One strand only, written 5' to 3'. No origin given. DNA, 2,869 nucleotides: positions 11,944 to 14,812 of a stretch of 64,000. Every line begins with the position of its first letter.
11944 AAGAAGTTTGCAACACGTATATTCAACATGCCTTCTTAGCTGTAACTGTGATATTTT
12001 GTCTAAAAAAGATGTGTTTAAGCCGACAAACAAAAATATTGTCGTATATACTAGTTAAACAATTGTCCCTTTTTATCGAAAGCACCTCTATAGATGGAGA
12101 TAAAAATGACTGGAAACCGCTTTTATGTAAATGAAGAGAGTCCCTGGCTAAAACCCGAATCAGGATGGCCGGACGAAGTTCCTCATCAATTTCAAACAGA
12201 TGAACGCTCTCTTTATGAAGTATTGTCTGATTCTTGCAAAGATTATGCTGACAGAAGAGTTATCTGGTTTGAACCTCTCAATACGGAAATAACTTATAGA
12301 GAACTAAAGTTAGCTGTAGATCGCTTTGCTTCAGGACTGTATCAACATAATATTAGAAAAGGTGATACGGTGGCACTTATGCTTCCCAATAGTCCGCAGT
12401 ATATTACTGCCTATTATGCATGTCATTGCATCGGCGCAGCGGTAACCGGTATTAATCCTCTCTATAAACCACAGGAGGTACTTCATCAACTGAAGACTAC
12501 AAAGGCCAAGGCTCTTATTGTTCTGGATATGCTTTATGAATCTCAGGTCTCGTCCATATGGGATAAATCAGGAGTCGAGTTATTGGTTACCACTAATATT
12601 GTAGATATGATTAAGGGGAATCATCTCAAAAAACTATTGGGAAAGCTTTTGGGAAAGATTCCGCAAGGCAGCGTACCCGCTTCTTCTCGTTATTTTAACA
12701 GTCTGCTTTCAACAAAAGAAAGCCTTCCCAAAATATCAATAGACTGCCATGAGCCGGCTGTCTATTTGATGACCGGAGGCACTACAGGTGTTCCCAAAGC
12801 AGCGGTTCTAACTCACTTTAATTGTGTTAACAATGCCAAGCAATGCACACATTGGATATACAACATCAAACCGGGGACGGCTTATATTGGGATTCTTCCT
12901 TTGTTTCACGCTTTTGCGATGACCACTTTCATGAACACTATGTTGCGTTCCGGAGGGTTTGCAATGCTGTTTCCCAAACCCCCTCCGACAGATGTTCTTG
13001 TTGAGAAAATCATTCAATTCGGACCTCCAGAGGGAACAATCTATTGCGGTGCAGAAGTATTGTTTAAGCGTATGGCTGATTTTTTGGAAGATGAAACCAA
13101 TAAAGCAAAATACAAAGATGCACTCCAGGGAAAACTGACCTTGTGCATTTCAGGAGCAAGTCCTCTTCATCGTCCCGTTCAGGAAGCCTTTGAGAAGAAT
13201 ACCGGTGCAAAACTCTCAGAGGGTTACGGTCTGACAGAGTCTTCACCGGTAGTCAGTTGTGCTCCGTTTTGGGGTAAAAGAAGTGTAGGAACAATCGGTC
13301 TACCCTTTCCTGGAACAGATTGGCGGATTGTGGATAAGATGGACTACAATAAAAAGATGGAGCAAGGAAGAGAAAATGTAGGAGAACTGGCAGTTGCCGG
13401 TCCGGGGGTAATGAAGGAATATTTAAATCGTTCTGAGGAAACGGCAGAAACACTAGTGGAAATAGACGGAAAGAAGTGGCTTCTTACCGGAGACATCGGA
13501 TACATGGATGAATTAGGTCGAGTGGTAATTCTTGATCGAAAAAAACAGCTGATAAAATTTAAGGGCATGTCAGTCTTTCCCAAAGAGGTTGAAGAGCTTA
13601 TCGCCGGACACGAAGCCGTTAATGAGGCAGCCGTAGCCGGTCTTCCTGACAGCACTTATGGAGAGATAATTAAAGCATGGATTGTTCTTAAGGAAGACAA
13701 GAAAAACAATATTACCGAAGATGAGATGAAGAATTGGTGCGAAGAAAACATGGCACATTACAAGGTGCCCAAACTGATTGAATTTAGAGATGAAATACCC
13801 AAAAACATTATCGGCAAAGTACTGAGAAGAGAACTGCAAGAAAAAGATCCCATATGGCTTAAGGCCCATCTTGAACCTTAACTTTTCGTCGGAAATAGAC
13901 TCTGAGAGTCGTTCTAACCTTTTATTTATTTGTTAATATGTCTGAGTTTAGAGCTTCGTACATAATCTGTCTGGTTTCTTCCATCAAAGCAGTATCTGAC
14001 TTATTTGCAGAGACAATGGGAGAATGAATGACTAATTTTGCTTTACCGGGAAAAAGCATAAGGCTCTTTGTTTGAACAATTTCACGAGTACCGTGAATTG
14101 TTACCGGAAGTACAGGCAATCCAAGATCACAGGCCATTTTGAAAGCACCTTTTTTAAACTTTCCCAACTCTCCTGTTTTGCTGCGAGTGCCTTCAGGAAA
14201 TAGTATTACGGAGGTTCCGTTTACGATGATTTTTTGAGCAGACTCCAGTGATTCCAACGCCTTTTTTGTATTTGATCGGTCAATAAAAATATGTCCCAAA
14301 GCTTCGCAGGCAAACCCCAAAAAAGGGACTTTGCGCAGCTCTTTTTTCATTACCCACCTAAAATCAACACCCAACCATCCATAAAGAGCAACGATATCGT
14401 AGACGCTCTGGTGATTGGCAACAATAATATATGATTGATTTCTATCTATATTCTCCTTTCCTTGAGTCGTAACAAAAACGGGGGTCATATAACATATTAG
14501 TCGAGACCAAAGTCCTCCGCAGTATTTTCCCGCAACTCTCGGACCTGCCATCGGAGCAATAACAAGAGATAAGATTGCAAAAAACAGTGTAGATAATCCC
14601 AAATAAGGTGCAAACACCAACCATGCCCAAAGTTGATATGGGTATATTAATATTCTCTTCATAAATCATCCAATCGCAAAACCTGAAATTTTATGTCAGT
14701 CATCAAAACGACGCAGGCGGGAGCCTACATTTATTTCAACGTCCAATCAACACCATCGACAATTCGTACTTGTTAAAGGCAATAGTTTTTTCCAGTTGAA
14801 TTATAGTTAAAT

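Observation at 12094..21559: Free-standing HMG-CoA-synthase 'beta-branching' cassette embedded in a lipid-type locus with no PKS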

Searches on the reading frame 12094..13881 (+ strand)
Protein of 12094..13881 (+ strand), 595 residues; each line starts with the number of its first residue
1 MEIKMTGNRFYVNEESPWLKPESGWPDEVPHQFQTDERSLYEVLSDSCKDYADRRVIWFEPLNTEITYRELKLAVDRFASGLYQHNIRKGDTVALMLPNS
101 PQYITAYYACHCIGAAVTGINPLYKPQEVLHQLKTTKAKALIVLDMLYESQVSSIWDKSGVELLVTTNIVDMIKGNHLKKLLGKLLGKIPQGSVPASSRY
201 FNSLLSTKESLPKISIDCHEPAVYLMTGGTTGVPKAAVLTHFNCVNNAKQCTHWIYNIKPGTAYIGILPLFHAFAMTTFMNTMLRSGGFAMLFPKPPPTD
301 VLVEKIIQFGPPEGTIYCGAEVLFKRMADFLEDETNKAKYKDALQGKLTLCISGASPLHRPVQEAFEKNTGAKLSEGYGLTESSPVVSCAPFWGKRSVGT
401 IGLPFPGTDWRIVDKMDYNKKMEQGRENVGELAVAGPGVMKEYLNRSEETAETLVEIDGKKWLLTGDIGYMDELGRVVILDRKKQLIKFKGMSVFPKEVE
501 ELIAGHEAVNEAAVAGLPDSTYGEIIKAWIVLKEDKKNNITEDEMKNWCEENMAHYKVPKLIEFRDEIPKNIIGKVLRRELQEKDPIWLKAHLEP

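Call 3: search_protein_families(library=pfam, proteins=[window:12094-13881:+])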
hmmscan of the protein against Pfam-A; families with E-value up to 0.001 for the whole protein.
window:12094-13881:+ (595 aa): 2 families
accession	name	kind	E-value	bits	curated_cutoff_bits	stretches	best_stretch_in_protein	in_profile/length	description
PF00501.34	AMP-binding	-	3.8e-76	256.8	29.9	1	46-444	3-384/384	AMP-binding enzyme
PF13193.12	AMP-binding_C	-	3e-19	70.2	24.5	1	498-575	1-76/76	AMP-binding enzyme C-terminal domain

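Call 4: search_protein_families(library=ncbifam, proteins=[window:12094-13881:+])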
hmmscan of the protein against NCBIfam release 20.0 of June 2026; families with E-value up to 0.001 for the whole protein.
window:12094-13881:+ (595 aa): 107 families (the best 25 are shown)
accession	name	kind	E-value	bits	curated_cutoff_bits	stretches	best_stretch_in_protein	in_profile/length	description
NF004114.0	PRK05605.1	equivalog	1.7e-117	393.2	766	1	13-584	12-568/575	long-chain-fatty-acid--CoA ligase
NF005463.0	PRK07059.1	subfamily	3.5e-112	375.6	869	1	17-583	4-554/557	long-chain-fatty-acid--CoA ligase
NF005220.0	PRK06710.1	equivalog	1.1e-110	370.4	1116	1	15-584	4-552/563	long-chain-fatty-acid--CoA ligase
NF006181.0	PRK08314.1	subfamily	1.2e-106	357.2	705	1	23-585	9-554/563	long-chain-fatty-acid--CoA ligase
NF006442.0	PRK08751.1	equivalog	4.1e-104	349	1023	1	13-584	2-557/560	long-chain fatty acid--CoA ligase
NF004229.0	PRK05677.1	subfamily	1.8e-103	346.9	879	1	29-585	14-555/563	long-chain-fatty-acid--CoA ligase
NF004837.0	PRK06187.1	subfamily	2.6e-103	346.1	476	1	35-584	5-521/531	long-chain-fatty-acid--CoA ligase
NF006523.0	PRK08974.1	equivalog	1.7e-102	343.4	884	1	24-585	8-553/561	long-chain-fatty-acid--CoA ligase FadD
NF009139.0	PRK12492.1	equivalog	9e-91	305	1018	1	36-583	22-560/562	long-chain-fatty-acid--CoA ligase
NF005714.0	PRK07529.1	subfamily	1e-83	281.8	632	2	348-584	340-575/640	acyl-CoA synthetase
NF004822.0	PRK06178.1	equivalog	3.8e-78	263.5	782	1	23-584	20-566/571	acyl-CoA synthetase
NF005702.0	PRK07514.1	subfamily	1.3e-75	254.7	558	2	208-584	146-499/506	malonyl-CoA synthase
NF006182.0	PRK08316.1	subfamily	5.2e-72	243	663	1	35-584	8-516/523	fatty acyl-CoA synthetase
NF009233.0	PRK12583.1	subfamily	5.7e-72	242.9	832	1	39-583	19-548/558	fatty acid CoA ligase family protein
NF005307.0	PRK06839.1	equivalog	9.4e-68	229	748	1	64-583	26-491/496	o-succinylbenzoate--CoA ligase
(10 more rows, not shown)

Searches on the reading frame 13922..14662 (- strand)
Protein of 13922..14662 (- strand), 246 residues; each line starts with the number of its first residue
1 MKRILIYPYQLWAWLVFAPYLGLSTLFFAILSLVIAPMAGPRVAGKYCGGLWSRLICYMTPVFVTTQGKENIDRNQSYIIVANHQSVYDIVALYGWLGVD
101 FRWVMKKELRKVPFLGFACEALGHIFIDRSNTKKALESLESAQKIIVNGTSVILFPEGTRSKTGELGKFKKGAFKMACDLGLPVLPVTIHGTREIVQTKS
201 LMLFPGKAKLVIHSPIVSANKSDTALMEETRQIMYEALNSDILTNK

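Call 3: search_protein_families(library=pfam, proteins=[window:13922-14662:-])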
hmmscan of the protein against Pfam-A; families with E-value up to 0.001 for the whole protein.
window:13922-14662:- (246 aa): 1 family
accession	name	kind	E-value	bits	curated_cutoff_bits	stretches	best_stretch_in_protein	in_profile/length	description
PF01553.26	Acyltransferase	-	3.2e-35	121.2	23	1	64-189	2-131/132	Acyltransferase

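Call 4: search_protein_families(library=ncbifam, proteins=[window:13922-14662:-])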
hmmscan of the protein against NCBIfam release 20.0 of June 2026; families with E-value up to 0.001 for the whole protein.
window:13922-14662:- (246 aa): 10 families
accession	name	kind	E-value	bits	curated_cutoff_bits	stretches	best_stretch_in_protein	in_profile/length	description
TIGR00530.1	AGP_acyltrn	subfamily_domain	9.6e-38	128.9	102.95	1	64-189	4-129/130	1-acylglycerol-3-phosphate O-acyltransferase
NF006386.0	PRK08633.1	equivalog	6.1e-18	64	1221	1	64-192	429-554/1147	acyl-[ACP]--phospholipid O-acyltransferase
NF011593.0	PRK15018.1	equivalog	2.2e-17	63.6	501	1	49-200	39-190/245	1-acylglycerol-3-phosphate O-acyltransferase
NF052553.1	LyOrLpactfOlsABRUA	equivalog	1.7e-15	56.9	300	1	45-174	36-161/263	lyso-ornithine lipid O-acyltransferase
NF058536.1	LPAAT_acyl_YihG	equivalog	8.7e-15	54.7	260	1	55-160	61-180/290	1-acylglycerol-3-phosphate O-acyltransferase, YihG family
NF010621.0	PRK14014.1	domain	4.4e-13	49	186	1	59-134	70-148/301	acetyltransferase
NF052552.1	LyOrLpactfOlsARHOCB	equivalog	5.2e-11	42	300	1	51-179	60-186/271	lyso-ornithine lipid O-acyltransferase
NF005291.0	PRK06814.1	equivalog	1.6e-08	33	1349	1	57-196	434-570/1140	acyl-[ACP]--phospholipid O-acyltransferase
NF005959.0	PRK08043.1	equivalog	7.4e-07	27.8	886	1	64-193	16-141/719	bifunctional acyl-ACP--phospholipid O-acyltransferase/long-chain-fatty-acid--ACP ligase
NF052615.1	orn_lipid_OlsF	equivalog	1.8e-05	23.5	620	1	64-218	68-225/570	bifunctional ornithine lipid synthase OlsF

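Call 44: find_homologous_proteins(query=window:13922-14659:-, max_evalue=1e-10)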
Query window:13922-14659:- (245 aa): 6497 proteins with E <= 1e-10 among 6980 candidates; the best 120 are listed.
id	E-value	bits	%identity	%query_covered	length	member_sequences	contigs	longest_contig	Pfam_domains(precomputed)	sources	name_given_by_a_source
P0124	7.1e-161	551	100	100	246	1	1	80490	PF01553.27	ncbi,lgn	-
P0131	3.3e-123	428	60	98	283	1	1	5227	PF01553.27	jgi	jgi:1-acyl-sn-glycerol-3-phosphate acyltransferase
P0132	1.4e-118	413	76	98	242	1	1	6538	PF01553.27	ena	-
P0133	2.2e-118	412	74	98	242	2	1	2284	PF01553.27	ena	-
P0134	2.5e-116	405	74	97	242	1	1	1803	PF01553.27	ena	-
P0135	3.7e-113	395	72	98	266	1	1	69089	PF01553.27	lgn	-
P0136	7.5e-113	394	70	99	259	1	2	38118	PF01553.27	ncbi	-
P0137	1.3e-111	390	71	97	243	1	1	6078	PF01553.27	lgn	-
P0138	9.2e-109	381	66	98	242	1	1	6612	PF01553.27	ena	-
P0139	1.6e-107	377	68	98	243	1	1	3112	PF01553.27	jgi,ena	jgi:1-acyl-sn-glycerol-3-phosphate acyltransferase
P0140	6.3e-107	375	67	100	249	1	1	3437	PF01553.27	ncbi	-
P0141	1.4e-106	374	68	97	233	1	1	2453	PF01553.27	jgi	jgi:1-acyl-sn-glycerol-3-phosphate acyltransferase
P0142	4.9e-105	368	67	97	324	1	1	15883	PF01553.27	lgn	-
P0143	5.0e-102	359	65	98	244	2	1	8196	PF01553.27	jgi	jgi:1-acyl-sn-glycerol-3-phosphate acyltransferase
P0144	2.3e-99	350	63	97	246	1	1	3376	PF01553.27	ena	-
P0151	2.0e-87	311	60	93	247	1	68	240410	PF01553.27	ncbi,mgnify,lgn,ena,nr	ncbi:MAG: lysophospholipid acyltransferase family protein [Smithellaceae bacterium]|mgnify:CR=1 FL=1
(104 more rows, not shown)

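Call 45: find_encoding_contigs(protein=P0135, flank=10000, max_places=1)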
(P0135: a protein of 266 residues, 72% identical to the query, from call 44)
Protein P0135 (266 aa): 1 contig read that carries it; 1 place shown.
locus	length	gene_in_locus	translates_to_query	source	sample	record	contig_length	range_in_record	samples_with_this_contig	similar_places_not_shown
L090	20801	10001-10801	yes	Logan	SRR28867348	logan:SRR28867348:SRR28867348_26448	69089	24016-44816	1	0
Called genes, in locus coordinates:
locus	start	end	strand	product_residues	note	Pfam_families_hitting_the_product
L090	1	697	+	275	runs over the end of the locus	PF00528:BPD_transp_1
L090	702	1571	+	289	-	PF00005:ABC_tran, PF13304:AAA_21 (faint)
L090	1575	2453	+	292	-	-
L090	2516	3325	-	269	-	PF00378:ECH_1, PF16113:ECH_2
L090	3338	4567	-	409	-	PF01154:HMG_CoA_synt_N, PF08540:HMG_CoA_synt_C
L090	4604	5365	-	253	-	PF00106:adh_short, PF08659:KR, PF13561:adh_short_C2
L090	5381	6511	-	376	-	PF01209:Ubie_methyltran, PF13489:Methyltransf_23 (weak), PF13847:Methyltransf_31 (weak), PF08241:Methyltransf_11, PF08242:Methyltransf_12, PF13649:Methyltransf_25 (weak)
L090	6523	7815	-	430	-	PF00109:ketoacyl-synt, PF02801:Ketoacyl-synt_C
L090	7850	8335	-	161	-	PF22817:ApeP-like (weak), PF07977:FabA, PF22818:ApeI-like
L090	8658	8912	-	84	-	PF00550:PP-binding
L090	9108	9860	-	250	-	PF00378:ECH_1, PF16113:ECH_2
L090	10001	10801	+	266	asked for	PF01553:Acyltransferase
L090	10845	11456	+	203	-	PF00578:AhpC-TSA, PF08534:Redoxin, PF13905:Thioredoxin_8 (faint)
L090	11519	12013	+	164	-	-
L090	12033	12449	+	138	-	PF00334:NDK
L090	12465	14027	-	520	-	PF00069:Pkinase, PF07714:PK_Tyr_Ser-Thr, PF03109:ABC1 (faint)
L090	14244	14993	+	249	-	PF20772:TACO1_YebC_N, PF01709:Transcrip_reg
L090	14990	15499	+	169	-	PF02075:RuvC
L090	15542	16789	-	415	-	PF00025:Arf (weak)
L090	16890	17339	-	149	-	PF00072:Response_reg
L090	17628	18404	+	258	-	-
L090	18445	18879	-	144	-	PF02579:Nitro_FeMo-Co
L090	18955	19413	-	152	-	-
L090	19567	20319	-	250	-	PF13490:zf-HC2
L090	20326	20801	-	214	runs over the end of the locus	PF04542:Sigma70_r2, PF04545:Sigma70_r4, PF08281:Sigma70_r4_2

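Call 46: find_encoding_contigs(protein=P0136, flank=10000, max_places=1)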
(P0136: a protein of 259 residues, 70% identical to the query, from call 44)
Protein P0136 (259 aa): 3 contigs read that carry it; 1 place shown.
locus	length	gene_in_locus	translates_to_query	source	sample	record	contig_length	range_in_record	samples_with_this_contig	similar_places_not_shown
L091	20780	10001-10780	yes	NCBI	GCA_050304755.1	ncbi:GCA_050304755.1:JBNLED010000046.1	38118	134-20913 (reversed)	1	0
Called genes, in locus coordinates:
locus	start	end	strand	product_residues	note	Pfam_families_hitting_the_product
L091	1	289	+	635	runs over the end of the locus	PF00012:HSP70, PF06723:MreB_Mbl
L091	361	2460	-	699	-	PF00072:Response_reg, PF00512:HisKA (faint), PF02518:HATPase_c, PF00072:Response_reg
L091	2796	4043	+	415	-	PF01546:Peptidase_M20, PF07687:M20_dimer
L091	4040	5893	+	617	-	PF00069:Pkinase, PF07714:PK_Tyr_Ser-Thr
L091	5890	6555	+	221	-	-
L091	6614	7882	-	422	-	PF00515:TPR_1 (faint), PF07719:TPR_2 (faint), PF13181:TPR_8 (faint), PF13424:TPR_12 (faint), PF13428:TPR_14 (faint), PF13431:TPR_17 (faint), PF13176:TPR_7 (faint), PF13374:TPR_10 (faint), +2 more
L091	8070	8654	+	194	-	-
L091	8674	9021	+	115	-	PF01187:MIF, PF01361:Tautomerase (faint)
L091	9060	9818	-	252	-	PF00378:ECH_1, PF16113:ECH_2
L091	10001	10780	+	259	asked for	PF01553:Acyltransferase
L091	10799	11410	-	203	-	PF00625:Guanylate_kin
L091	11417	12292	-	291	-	PF03755:YicC-like_N, PF08340:YicC-like_C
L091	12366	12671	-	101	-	-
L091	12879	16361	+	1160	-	-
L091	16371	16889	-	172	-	PF04368:DUF507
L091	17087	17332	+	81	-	PF01063:Aminotran_4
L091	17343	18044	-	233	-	PF01869:BcrAD_BadFG (weak)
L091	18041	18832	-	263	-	-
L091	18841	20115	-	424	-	PF01964:ThiC_Rad_SAM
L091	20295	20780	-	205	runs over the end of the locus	?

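Call 47: find_encoding_contigs(protein=P0151, flank=8000, max_places=1)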
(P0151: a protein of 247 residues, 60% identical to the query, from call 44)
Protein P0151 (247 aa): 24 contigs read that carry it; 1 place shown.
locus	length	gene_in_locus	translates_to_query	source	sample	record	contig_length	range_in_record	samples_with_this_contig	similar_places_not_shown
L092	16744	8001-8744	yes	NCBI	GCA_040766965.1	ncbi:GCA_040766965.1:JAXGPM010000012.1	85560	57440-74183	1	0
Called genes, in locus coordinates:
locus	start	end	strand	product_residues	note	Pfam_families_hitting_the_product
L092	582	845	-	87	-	-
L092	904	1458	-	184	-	PF00586:AIRS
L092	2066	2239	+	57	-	-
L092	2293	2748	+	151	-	-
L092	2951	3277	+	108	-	PF24857:THR4_C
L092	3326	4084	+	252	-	PF07313:AmiA-like, PF00877:NLPC_P60 (faint)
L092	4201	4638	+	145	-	PF00571:CBS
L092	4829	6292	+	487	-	PF02457:DAC, PF07949:YbbR (faint)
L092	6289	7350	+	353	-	PF01544:CorA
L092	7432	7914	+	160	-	PF02915:Rubrerythrin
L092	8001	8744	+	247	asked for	PF01553:Acyltransferase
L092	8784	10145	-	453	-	PF00072:Response_reg, PF00158:Sigma54_activat, PF01078:Mg_chelatase (faint), PF14532:Sigma54_activ_2, PF07728:AAA_5, PF25601:AAA_lid_14, PF02954:HTH_8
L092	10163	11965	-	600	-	PF00512:HisKA, PF02518:HATPase_c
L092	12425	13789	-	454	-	PF05496:RuvB_N, PF07728:AAA_5 (faint), PF20720:nSTAND3 (weak), PF00004:AAA, PF16193:AAA_assoc_2, PF12002:MgsA_C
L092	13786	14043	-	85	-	-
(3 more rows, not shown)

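Call 51: search_solved_structures(query=L090:2516-3325:-, max_evalue=1e-15)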
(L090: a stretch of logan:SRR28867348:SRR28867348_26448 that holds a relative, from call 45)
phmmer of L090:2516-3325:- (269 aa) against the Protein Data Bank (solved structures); distinct sequences matched with E-value up to 1e-15: 90 (the best 60 are shown).
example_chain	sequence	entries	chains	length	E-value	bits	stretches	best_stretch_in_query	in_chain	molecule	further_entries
4k3w_A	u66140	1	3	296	2.4e-32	115.9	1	14-257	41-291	Enoyl-CoA hydratase/isomerase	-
4nnq_A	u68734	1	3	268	1.4e-31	113.4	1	8-229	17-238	Putative enoyl-CoA hydratase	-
5xzd_A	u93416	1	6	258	1.8e-31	113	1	3-250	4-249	Enoyl-CoA hydratase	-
3i47_A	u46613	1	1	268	2.1e-26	96.5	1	5-256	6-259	Enoyl CoA hydratase/isomerase (Crotonase)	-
5zai_A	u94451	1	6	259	4e-26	95.6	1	13-257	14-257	3-hydroxypropionyl-coenzyme A dehydratase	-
3oc7_A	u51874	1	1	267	5.7e-26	95.1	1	12-255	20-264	Enoyl-CoA hydratase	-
4f47_A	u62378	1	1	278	6.2e-26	94.9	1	8-209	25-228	Enoyl-CoA hydratase EchA19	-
6wyi_A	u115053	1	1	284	1.1e-25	94.1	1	10-192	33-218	EchA19, enoyl-CoA hydratase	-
4zu2_A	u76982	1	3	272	1.2e-25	93.9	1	9-257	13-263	Putative isohexenylglutaconyl-CoA hydratase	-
4knp_A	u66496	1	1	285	1.5e-25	93.7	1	12-255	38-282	enoyl-CoA hydratase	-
1uiy_A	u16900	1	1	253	2.3e-25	93.1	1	11-255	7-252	Enoyl-CoA Hydratase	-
4fzw_A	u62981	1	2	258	2.3e-25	93.1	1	10-256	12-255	2,3-dehydroadipyl-CoA hydratase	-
3r0o_A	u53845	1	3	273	9.5e-25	91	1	6-255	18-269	Carnitinyl-CoA dehydratase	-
3pzk_A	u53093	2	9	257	1.6e-24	90.3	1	3-257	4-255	e enoyl-CoA hydratase echA8 | enoyl-CoA hydratase echA8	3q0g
3q0j_A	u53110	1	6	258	1.6e-24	90.3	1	3-257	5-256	enoyl-CoA hydratase echA8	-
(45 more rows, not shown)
